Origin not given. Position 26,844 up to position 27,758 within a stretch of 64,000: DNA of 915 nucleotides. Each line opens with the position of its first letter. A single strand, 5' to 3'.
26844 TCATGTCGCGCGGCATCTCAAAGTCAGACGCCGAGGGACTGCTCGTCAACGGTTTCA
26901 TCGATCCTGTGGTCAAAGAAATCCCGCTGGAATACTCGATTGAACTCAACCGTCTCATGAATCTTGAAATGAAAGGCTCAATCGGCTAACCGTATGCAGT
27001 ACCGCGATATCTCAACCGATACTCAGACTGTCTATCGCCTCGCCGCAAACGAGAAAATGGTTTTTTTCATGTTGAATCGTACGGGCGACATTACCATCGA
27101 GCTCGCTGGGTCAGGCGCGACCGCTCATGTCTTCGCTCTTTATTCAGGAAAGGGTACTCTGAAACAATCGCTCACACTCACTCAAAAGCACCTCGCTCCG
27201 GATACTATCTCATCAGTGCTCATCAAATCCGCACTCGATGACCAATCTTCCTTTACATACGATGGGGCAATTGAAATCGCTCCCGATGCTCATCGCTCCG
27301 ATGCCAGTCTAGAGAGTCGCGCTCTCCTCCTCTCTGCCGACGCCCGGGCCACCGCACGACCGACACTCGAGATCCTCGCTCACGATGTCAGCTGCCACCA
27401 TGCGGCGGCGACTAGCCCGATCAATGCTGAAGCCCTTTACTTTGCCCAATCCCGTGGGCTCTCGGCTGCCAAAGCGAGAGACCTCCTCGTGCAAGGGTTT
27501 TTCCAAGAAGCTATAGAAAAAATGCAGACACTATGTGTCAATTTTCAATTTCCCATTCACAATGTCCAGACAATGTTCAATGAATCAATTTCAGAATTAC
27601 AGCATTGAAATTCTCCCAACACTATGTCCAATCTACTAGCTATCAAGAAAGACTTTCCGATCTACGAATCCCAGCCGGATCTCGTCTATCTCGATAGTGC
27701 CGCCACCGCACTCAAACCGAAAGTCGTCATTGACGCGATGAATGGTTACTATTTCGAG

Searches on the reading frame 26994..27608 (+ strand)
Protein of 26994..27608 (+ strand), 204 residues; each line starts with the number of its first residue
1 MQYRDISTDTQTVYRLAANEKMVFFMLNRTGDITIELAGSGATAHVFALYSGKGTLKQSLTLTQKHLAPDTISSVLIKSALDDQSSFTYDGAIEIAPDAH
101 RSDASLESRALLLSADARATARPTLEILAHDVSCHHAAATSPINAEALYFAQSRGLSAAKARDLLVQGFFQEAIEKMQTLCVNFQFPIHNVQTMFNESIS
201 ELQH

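Call 23: search_protein_families(library=pfam, max_evalue=0.001, proteins=[window:26994-27608:+])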
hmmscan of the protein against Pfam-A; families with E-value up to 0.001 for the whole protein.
window:26994-27608:+ (204 aa): 1 family
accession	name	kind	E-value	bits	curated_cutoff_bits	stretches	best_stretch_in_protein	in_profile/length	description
PF01458.23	SUFBD_core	-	6.8e-39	134.1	27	1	32-169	95-232/232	SUF system FeS cluster assembly, SufBD core domain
